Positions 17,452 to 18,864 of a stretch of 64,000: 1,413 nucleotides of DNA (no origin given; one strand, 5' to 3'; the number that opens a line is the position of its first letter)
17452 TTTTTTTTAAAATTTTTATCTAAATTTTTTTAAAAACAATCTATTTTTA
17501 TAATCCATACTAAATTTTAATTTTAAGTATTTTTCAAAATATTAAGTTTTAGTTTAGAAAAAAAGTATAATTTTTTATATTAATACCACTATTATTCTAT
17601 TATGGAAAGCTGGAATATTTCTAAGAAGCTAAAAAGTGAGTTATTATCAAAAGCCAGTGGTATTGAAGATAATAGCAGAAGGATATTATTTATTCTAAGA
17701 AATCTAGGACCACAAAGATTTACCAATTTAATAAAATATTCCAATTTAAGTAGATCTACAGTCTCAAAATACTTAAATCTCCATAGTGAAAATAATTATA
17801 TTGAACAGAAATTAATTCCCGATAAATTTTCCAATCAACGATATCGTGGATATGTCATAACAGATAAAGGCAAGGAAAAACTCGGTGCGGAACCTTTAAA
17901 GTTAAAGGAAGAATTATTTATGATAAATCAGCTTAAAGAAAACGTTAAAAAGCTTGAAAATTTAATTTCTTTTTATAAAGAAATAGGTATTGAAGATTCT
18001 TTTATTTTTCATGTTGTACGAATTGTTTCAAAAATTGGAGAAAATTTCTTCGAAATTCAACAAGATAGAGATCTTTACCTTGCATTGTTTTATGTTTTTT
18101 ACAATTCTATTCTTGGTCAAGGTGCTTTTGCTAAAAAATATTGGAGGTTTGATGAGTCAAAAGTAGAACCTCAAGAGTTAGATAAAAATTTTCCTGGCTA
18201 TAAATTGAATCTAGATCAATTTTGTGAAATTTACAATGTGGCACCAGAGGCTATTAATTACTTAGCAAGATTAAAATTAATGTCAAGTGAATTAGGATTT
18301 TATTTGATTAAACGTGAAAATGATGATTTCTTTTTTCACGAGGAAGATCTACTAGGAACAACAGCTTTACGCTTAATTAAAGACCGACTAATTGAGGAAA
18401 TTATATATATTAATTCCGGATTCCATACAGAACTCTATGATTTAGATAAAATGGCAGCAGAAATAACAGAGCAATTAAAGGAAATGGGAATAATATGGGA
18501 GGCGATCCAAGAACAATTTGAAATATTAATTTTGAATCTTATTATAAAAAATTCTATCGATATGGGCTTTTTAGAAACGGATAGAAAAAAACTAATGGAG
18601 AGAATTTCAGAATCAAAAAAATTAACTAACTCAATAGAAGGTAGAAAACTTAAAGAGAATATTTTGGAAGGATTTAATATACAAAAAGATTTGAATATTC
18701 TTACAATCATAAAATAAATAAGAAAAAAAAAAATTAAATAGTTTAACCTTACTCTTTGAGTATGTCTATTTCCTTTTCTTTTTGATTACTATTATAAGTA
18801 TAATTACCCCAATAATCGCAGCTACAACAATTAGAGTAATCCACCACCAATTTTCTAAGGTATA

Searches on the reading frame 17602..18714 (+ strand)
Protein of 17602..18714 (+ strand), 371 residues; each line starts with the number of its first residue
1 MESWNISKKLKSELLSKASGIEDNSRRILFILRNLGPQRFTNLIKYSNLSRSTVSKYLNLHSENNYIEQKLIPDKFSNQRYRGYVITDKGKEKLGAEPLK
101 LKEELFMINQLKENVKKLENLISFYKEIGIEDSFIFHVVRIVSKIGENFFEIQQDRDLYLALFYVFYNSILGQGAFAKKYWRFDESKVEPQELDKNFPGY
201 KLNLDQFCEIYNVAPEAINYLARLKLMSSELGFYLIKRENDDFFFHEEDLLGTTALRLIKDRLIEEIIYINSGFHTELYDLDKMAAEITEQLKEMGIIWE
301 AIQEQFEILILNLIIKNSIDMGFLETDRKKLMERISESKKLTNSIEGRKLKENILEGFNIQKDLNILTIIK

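Call 8: search_protein_families(library=pfam, proteins=[window:17602-18714:+], max_evalue=1)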
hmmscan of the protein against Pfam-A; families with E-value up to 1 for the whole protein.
window:17602-18714:+ (371 aa): 6 families
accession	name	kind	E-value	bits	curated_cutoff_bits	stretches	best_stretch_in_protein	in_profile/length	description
PF14947.12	HTH_45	-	2.8e-05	24.5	25.5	1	31-92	11-64/77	Winged helix-turn-helix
PF01022.26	HTH_5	-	0.0011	19.2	22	1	26-59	5-37/47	Bacterial regulatory protein, arsR family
PF01047.28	MarR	-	0.0021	18.4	24.6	1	27-58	7-38/59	MarR family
PF09339.16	HTH_IclR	-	0.1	12.8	22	1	29-69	9-50/52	IclR helix-turn-helix domain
PF21042.2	Stu2_CTS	-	0.11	12.6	27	1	283-294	4-15/23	Stu2, C-terminal segment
PF12802.13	MarR_2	-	0.2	12.3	27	1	20-69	2-52/61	MarR family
